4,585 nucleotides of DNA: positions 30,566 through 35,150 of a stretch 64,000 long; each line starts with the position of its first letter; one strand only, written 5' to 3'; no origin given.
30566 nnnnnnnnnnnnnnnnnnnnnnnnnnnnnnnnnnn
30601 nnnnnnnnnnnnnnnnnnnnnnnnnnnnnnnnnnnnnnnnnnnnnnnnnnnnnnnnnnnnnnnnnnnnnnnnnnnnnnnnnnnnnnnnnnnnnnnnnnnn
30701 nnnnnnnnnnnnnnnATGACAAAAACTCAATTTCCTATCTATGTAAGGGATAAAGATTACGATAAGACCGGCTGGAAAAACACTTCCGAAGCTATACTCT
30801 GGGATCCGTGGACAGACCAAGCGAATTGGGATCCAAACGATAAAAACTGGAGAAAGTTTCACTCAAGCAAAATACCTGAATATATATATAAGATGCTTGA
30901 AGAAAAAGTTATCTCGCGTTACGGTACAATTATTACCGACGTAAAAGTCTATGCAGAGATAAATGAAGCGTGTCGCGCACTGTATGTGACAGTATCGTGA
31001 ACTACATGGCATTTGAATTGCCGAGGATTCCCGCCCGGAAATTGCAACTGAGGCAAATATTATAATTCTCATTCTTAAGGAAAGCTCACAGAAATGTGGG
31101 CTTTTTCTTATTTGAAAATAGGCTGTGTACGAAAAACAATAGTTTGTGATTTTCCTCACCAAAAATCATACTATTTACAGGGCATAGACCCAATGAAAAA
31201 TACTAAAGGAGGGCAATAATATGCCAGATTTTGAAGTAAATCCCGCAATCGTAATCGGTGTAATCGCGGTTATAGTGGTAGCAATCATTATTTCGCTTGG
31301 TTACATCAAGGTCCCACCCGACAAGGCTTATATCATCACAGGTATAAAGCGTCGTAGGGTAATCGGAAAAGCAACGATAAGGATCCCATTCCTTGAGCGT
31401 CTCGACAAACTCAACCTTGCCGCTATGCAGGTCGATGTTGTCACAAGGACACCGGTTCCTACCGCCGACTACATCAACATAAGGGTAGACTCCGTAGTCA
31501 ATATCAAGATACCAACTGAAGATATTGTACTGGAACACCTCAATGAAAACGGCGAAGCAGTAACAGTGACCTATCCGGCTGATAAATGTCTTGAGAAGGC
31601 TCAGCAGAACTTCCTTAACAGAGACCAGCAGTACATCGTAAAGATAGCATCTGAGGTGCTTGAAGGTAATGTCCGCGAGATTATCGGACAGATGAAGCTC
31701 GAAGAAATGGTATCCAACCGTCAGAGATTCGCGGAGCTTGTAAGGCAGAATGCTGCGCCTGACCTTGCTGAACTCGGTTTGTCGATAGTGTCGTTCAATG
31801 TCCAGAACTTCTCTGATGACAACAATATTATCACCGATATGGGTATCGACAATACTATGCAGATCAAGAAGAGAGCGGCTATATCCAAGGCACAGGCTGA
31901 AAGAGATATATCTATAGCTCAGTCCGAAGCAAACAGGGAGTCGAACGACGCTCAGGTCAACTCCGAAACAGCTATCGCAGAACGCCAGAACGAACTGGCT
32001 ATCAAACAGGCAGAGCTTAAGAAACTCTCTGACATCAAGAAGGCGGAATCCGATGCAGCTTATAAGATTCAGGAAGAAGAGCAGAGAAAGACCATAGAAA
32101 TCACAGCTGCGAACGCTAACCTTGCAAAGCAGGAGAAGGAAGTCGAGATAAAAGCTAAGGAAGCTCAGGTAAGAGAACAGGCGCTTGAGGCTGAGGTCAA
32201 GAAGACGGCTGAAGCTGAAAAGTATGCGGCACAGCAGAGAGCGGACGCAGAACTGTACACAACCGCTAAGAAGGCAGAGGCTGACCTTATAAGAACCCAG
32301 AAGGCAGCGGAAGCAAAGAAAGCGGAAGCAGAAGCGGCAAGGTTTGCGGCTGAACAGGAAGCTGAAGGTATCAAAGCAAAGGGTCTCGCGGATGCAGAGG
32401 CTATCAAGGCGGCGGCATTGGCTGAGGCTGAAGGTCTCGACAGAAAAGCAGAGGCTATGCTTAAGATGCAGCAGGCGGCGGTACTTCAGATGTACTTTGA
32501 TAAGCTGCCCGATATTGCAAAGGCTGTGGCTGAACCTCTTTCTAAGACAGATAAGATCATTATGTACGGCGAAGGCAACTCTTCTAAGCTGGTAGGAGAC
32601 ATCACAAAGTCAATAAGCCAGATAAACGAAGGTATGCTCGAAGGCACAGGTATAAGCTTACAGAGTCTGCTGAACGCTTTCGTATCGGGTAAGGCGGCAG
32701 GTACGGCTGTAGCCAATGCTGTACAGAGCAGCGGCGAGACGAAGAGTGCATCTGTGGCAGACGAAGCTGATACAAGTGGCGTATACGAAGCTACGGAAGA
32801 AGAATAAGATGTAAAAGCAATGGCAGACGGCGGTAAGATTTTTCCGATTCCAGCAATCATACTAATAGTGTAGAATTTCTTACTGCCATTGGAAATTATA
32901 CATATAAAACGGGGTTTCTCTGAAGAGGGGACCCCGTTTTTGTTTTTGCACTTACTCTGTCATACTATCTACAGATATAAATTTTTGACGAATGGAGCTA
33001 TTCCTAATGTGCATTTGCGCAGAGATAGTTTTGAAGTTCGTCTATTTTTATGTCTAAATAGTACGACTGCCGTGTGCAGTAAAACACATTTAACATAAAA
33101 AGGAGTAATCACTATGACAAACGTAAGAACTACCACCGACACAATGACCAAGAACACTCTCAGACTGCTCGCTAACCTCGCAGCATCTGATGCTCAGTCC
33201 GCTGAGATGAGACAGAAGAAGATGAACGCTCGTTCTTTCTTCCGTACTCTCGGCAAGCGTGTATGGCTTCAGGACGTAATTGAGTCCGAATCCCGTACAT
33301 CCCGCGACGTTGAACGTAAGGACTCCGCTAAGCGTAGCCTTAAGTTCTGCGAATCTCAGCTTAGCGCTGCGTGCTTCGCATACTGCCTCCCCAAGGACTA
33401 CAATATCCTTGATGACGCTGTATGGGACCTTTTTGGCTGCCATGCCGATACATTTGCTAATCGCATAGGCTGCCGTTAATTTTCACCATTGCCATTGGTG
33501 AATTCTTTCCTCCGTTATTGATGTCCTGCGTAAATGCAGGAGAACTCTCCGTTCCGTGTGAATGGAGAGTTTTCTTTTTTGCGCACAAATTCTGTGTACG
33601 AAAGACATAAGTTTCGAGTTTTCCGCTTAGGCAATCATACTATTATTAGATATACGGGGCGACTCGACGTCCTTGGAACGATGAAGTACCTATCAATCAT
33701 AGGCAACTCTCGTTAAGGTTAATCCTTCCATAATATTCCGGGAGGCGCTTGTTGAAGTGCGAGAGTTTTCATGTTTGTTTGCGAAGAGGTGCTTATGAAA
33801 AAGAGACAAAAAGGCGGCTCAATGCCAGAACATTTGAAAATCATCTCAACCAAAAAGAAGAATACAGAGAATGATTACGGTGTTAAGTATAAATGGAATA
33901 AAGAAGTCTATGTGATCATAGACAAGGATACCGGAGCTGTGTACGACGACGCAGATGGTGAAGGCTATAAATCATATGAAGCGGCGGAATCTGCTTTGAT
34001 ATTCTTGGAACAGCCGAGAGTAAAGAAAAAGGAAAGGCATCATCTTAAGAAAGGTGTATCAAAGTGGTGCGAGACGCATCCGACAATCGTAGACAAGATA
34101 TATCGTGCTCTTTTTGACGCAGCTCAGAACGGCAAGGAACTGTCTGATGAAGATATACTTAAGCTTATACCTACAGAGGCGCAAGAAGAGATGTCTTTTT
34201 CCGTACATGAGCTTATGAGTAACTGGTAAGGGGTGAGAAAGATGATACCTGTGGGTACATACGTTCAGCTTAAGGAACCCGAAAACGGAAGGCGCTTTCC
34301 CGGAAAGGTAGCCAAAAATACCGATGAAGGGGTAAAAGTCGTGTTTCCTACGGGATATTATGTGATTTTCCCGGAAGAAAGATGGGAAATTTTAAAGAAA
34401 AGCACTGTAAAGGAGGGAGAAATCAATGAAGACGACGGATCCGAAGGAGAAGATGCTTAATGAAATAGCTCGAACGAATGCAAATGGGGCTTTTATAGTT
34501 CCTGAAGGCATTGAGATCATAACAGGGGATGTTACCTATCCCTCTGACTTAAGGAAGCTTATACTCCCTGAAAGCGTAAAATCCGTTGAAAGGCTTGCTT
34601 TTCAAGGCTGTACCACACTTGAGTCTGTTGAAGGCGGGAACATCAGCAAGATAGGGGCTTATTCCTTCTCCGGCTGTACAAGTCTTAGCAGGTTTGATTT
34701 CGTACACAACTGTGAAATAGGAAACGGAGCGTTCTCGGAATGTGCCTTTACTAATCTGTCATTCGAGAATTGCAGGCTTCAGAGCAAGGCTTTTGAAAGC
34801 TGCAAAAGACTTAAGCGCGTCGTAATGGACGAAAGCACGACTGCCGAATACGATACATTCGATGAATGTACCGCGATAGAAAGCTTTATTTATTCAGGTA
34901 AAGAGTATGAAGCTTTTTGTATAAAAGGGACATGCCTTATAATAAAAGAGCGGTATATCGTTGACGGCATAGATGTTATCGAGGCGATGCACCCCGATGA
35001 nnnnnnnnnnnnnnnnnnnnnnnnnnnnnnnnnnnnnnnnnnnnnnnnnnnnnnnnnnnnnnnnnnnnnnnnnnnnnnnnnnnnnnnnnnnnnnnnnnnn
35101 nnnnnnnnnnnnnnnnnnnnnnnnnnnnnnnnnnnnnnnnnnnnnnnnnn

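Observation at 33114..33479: Small gene with markedly different, high-expression-type codon usage and a long leader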

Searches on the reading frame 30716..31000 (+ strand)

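Call 8: search_protein_families(library=pfam, proteins=[window:30716-31000:+], max_evalue=0.1)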
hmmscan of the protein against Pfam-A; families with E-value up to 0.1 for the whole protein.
window:30716-31000:+ (94 aa): 0 families

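Call 9: search_protein_families(library=phrogs, proteins=[window:30716-31000:+], max_evalue=0.1)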
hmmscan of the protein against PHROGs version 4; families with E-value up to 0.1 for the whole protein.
window:30716-31000:+ (94 aa): 1 family
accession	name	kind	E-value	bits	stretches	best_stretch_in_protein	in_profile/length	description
phrog_1565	-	tail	0.052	13.1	1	13-60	195-241/375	minor tail protein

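Call 81: search_protein_families(library=padloc, proteins=[window:30716-31000:+], max_evalue=0.01)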
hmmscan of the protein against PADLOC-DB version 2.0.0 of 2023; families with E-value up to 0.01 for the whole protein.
window:30716-31000:+ (94 aa): 0 families

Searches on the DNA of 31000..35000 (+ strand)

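Call 10: search_dna_similar(collection=phages, query=window:31000-35000:+, mode=distant)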
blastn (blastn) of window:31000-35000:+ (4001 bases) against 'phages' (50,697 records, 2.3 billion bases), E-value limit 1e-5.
Records with a match: 3; places in all: 3; records where one place covers at least 80% of the query: 0.
Best place of each record, by identity: 60-80% 3.
By first word of the organism name: Bacteriophage 3.
By host as written in the record: - 3.
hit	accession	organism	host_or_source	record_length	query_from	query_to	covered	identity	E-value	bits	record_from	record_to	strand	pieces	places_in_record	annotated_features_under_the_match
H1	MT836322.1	Bacteriophage sp.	human fecal samples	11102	864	1580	18%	64.7%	1e-19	106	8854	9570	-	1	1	record has no annotation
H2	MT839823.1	Bacteriophage sp.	human fecal samples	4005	660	1117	11%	65.9%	3e-20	108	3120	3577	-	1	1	record has no annotation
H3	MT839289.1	Bacteriophage sp.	human fecal samples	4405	1098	1384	7%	66.9%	7e-10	74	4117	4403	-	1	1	record has no annotation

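Call 55: search_rna_families(source=window, start=32800, end=33720, threshold=evalue, max_evalue=10)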
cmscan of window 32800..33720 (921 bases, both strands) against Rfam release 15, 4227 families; matches with E-value up to 10: 6.
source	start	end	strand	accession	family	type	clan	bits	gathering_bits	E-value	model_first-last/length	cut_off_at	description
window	32897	32982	-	RF02029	sraA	Gene; sRNA;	-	21.4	56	1.3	1-95/95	no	sraA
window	32887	32959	+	RF01483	rli56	Cis-reg;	-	17.1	47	8.2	1-100/100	no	Listeria sRNA rli56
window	33448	33528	+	RF02085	Yar_1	Gene; lncRNA;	-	16.1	50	1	1-74/74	no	Yellow-achaete intergenic RNA conserved region 1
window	32800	32949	+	RF00558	L20_leader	Cis-reg; leader;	-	15.9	58.7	3.6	1-127/127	no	Ribosomal protein L20 leader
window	33433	33494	-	RF01420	snoR113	Gene; snRNA; snoRNA; CD-box;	-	15.3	47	3.5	1-103/103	no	Small nucleolar RNA snoR113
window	32903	32943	+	RF03483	MIR319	Gene; miRNA;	-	14.7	54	7.9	1-92/92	no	MIR319 microRNA precursor family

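Call 73: build_rna_model(alignment_id=A5, structure=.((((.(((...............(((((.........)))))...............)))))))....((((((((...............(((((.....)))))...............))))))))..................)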
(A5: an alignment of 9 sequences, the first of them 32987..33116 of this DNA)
Model R1 built from alignment A5 (9 sequences, 148 columns); structure: as given.
model positions 133; base pairs 25; branch points 1; effective number of sequences 2.36; information 0.59 bits per position. Calibrated on 0.2 Mb of random sequence (short: E-values are rough).
structure used (alignment columns):
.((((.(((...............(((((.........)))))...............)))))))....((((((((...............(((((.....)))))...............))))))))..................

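Call 74: search_with_rna_model(model_id=R1, sources=[window, L001, L003, L009, L010, L014, L015, L016, L017, L018, L019, L020, L021], max_evalue=1)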
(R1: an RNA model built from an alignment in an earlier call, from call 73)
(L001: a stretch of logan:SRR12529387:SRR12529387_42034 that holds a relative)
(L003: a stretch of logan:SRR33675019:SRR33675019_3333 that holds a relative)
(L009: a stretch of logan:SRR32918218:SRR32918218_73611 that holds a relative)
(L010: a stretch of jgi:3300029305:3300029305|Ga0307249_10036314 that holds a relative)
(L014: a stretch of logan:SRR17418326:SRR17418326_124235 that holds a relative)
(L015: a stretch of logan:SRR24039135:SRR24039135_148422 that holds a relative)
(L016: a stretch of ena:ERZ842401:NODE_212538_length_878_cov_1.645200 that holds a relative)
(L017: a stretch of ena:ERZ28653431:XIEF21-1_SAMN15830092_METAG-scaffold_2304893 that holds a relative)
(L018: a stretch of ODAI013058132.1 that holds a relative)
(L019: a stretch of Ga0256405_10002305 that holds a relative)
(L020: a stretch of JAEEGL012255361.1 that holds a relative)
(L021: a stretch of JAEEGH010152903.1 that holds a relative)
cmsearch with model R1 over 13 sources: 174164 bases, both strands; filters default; matches with E-value up to 1: 22.
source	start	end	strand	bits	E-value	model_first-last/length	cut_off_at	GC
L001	9873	10003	+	129.2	2.3e-22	1-133/133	no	0.36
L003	9873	10003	+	129.2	2.3e-22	1-133/133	no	0.36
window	32987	33116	+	129.1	2.5e-22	1-133/133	no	0.36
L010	9874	10003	+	114.8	1.3e-19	1-133/133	no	0.36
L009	9866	10003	+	114.3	1.7e-19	1-133/133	no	0.36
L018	577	698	+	103.5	1.9e-17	1-133/133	no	0.43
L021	550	671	-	103.5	1.9e-17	1-133/133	no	0.43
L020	388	508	+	103.5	1.9e-17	1-133/133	no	0.45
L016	240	360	+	102.9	2.5e-17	1-133/133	no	0.42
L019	7134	7255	-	101.9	3.8e-17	1-133/133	no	0.42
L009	10476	10615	+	95.6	6.1e-16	1-133/133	no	0.35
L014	3791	3918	+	93.2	1.7e-15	1-133/133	no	0.38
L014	3323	3383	+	32.6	0.00064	1-133/133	no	0.38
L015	1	50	+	22.9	0.043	81-133/133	5'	0.4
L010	9915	10055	-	20.2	0.15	1-133/133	no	0.38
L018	5577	5660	+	19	0.25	1-133/133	no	0.35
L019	1475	1558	-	19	0.25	1-133/133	no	0.35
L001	9916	10030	-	17.5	0.47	1-133/133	no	0.35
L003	9916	10030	-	17.5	0.47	1-133/133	no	0.35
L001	14812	14887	+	16.5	0.74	1-133/133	no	0.26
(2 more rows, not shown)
